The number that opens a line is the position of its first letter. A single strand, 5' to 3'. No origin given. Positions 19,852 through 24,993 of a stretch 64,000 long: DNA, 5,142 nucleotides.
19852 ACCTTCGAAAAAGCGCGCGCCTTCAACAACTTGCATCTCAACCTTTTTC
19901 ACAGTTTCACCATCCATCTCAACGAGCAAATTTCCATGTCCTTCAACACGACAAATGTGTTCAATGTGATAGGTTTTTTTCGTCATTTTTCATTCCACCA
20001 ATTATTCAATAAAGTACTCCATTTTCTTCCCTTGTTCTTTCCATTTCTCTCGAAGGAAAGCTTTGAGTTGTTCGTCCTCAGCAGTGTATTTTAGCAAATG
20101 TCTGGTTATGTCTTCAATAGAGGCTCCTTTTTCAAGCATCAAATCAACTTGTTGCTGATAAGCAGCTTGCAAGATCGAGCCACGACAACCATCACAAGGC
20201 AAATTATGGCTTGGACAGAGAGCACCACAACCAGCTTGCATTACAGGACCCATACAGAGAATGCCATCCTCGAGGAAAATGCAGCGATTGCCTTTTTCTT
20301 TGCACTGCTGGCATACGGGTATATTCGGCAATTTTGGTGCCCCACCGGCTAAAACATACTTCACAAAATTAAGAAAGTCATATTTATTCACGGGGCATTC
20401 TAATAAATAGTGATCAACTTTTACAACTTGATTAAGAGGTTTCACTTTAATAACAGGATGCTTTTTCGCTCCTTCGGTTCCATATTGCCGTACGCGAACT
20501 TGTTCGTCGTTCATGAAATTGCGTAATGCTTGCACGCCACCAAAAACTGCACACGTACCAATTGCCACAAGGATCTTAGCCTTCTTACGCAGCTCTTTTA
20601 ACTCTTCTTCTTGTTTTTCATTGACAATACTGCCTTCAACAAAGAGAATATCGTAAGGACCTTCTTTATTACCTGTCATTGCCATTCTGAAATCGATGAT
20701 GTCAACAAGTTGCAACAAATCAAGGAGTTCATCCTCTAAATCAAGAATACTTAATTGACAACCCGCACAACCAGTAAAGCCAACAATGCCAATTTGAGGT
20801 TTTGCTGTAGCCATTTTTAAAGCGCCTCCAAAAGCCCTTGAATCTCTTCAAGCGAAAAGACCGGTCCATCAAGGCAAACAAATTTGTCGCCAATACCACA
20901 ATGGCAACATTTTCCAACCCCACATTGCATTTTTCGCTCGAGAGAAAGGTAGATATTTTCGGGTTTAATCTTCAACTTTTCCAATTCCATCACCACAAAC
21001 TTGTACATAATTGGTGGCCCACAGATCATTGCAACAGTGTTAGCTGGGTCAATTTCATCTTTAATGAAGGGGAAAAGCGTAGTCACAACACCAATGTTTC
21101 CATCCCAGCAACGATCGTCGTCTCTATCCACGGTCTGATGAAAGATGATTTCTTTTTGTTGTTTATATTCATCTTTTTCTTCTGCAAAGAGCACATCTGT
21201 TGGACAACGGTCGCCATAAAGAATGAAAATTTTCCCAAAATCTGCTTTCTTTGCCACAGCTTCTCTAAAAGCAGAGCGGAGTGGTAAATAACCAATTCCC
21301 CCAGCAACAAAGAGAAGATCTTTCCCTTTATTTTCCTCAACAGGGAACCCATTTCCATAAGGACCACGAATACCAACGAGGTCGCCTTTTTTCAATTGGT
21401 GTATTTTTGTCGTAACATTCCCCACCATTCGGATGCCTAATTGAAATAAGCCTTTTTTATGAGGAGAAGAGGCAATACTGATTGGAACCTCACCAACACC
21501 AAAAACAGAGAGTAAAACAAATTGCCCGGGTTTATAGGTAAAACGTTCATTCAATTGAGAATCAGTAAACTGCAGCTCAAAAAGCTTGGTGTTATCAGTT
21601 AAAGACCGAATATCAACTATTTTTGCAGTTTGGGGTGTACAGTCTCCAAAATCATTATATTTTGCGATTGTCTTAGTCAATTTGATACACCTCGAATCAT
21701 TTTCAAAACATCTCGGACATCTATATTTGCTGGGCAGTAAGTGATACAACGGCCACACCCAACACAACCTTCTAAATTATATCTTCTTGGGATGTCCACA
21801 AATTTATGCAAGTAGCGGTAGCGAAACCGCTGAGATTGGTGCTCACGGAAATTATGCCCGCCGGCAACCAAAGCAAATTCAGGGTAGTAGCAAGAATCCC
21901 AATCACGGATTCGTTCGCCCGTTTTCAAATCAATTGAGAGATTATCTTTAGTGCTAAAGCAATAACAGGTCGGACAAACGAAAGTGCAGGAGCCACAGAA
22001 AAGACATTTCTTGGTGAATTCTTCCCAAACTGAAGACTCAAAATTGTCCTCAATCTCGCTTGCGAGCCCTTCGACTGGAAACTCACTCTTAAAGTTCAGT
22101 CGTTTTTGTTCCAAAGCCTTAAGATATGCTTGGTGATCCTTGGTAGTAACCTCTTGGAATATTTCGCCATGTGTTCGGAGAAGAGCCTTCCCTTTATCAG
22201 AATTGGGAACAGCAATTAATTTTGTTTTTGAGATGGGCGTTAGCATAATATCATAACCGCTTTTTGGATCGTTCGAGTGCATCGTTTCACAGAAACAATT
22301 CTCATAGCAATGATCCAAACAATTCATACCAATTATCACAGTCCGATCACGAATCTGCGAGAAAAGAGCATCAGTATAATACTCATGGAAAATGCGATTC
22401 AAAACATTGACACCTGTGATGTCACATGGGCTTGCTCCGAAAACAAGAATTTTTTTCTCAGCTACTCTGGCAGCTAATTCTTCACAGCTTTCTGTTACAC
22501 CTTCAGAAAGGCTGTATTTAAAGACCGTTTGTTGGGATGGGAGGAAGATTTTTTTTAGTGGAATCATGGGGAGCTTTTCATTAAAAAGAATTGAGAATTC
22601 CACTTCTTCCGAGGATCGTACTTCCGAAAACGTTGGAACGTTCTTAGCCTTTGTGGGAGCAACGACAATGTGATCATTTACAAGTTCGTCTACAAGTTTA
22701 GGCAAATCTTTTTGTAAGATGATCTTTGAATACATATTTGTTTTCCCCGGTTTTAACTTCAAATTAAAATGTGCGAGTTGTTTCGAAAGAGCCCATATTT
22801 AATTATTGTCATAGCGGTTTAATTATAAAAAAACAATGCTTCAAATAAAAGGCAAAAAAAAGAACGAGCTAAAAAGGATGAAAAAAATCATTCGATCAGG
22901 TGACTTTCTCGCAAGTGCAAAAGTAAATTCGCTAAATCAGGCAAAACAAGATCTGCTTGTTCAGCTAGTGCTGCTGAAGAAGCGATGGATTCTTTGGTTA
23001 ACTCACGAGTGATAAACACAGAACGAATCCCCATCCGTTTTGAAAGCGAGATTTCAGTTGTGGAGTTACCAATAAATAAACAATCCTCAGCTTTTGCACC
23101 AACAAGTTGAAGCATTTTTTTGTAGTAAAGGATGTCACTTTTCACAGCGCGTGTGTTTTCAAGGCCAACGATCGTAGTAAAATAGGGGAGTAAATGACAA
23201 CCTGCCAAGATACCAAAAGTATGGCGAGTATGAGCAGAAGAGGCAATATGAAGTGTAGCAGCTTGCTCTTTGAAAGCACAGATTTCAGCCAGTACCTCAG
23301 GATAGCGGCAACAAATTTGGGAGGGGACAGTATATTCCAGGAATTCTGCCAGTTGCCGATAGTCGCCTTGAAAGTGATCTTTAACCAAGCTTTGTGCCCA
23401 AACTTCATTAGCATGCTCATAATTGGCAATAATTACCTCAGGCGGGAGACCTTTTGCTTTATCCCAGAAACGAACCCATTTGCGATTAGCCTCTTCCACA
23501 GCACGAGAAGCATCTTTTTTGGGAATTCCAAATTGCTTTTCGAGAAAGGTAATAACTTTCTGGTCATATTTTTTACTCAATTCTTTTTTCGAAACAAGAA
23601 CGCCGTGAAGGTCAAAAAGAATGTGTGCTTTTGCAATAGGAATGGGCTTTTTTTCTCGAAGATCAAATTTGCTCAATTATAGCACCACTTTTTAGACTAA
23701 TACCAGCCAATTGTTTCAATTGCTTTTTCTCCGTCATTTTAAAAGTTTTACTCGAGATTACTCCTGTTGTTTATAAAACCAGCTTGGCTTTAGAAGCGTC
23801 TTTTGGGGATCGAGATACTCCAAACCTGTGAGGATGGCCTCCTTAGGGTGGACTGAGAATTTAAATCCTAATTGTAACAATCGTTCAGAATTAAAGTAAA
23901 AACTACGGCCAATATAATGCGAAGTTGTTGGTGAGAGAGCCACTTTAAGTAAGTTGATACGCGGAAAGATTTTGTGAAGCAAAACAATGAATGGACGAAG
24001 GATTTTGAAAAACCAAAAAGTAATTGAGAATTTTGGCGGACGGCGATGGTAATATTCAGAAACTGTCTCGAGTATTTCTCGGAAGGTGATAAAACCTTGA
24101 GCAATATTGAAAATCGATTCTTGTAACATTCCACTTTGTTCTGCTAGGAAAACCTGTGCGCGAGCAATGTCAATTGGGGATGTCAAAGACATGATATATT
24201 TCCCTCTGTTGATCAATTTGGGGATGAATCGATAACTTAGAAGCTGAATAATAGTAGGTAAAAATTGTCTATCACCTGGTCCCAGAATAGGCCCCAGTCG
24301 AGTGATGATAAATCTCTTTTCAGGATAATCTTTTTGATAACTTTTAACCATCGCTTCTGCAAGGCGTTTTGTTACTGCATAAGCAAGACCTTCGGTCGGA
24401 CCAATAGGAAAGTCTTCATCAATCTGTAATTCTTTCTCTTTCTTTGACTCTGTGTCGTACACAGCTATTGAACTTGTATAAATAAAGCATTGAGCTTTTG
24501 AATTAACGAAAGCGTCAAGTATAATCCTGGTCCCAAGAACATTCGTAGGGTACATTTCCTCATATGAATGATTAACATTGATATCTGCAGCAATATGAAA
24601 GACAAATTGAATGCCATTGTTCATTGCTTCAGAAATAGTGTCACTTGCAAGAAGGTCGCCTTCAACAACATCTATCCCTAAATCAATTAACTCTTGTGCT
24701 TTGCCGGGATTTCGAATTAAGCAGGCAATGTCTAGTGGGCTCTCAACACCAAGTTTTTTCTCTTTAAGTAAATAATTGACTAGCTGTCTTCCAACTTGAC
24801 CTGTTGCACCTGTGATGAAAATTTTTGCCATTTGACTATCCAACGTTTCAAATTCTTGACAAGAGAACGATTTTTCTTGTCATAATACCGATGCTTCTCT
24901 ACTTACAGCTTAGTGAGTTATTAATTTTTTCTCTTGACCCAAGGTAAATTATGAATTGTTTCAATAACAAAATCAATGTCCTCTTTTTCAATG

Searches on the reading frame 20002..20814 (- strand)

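Call 76: search_protein_families(library=pfam, proteins=[window:20002-20814:-], max_evalue=0.00001)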
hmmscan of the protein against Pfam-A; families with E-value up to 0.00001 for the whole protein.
window:20002-20814:- (270 aa): 1 family
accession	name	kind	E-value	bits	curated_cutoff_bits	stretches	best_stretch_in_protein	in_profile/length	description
PF01058.29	Oxidored_q6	-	1.7e-27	96.1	27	1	16-152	1-126/128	NADH ubiquinone oxidoreductase, 20 Kd subunit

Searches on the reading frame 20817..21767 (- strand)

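Call 76: search_protein_families(library=pfam, proteins=[window:20817-21767:-], max_evalue=0.00001)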
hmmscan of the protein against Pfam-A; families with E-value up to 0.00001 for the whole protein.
window:20817-21767:- (316 aa): 3 families
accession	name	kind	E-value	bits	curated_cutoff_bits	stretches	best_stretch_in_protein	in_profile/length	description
PF00175.26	NAD_binding_1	-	5.8e-14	53.1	22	1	153-258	1-107/109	Oxidoreductase NAD-binding domain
PF10418.14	DHODB_Fe-S_bind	-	2e-08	34.3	23.9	1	277-309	1-40/41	Iron-sulfur cluster binding domain of dihydroorotate dehydrogenase B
PF00970.30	FAD_binding_6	-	5e-08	33.6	21.1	1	48-139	2-96/99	Oxidoreductase FAD-binding domain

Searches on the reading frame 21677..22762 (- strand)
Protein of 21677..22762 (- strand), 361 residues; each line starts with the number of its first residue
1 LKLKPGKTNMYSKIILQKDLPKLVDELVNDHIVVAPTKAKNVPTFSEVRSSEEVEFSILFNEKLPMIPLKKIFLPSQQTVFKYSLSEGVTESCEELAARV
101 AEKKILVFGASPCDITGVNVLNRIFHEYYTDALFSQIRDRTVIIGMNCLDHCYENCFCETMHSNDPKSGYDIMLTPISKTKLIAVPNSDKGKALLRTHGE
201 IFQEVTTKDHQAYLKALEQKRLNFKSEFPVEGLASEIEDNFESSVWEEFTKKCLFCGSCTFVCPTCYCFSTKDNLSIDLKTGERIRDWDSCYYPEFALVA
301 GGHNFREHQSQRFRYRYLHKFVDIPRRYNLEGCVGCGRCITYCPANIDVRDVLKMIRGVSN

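Call 76: search_protein_families(library=pfam, proteins=[window:21677-22762:-], max_evalue=0.00001)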
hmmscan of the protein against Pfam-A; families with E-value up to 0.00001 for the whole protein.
window:21677-22762:- (361 aa): 6 families
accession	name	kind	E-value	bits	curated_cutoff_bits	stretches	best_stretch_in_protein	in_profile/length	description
PF17179.9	Fer4_22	-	5.9e-34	117.2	27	1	252-347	1-95/95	4Fe-4S dicluster domain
PF13746.11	Fer4_18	-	6.7e-08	33.2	27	0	307-355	35-83/114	4Fe-4S dicluster domain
PF12838.12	Fer4_7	-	3.3e-07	31.1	27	0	327-347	32-52/52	4Fe-4S dicluster domain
PF13534.11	Fer4_17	-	2e-06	28.6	22.2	0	318-348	31-61/61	4Fe-4S dicluster domain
PF00037.32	Fer4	-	2.5e-06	27.5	21.1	0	328-346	3-21/24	4Fe-4S binding domain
PF13183.11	Fer4_8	-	3.9e-06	27.7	27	1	251-347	3-68/68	4Fe-4S dicluster domain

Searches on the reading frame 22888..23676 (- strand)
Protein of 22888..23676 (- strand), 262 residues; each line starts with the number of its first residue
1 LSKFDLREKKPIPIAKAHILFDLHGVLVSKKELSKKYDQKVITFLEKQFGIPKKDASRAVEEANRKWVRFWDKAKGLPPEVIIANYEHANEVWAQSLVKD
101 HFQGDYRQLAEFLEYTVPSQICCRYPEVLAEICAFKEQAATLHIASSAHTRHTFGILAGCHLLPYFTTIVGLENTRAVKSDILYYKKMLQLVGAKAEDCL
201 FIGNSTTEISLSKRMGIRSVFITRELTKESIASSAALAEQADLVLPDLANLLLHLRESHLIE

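Call 76: search_protein_families(library=pfam, proteins=[window:22888-23676:-], max_evalue=0.00001)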
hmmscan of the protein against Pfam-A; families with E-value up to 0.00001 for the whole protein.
window:22888-23676:- (262 aa): 2 families
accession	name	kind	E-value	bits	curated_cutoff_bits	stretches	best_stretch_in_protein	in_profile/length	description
PF13419.12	HAD_2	-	7.3e-12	46.2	23.8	1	19-221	1-177/178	Haloacid dehalogenase-like hydrolase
PF00702.32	Hydrolase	-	9.5e-09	36.4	26.4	1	18-211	3-186/191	haloacid dehalogenase-like hydrolase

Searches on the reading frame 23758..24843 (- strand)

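Call 76: search_protein_families(library=pfam, proteins=[window:23758-24843:-], max_evalue=0.00001)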
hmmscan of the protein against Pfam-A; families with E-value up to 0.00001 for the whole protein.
window:23758-24843:- (361 aa): 8 families
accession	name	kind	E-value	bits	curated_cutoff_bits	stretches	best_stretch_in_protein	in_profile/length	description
PF01370.27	Epimerase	-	7.2e-29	101.3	20.9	1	8-248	1-240/240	NAD dependent epimerase/dehydratase family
PF01073.25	3Beta_HSD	-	3.1e-23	82.6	22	1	10-207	2-202/280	3-beta hydroxysteroid dehydrogenase/isomerase family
PF07993.18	NAD_binding_4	-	1.1e-19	71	20.1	1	10-192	1-210/258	Male sterility protein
PF16363.11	GDP_Man_Dehyd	-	3.1e-16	60.2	27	1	9-176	1-174/332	GDP-mannose 4,6 dehydratase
PF13460.12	NAD_binding_10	-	1.2e-13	51.8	27.2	1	12-173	1-138/184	NAD(P)H-binding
PF02719.21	Polysacc_synt_2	-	1.2e-10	41.5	20.2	1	8-188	1-173/293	Polysaccharide biosynthesis protein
PF04321.23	RmlD_sub_bind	-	2.9e-09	36.9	27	1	7-205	2-170/287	RmlD substrate binding domain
PF05368.20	NmrA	-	5.6e-08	33.2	27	1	6-131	3-113/298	NmrA-like family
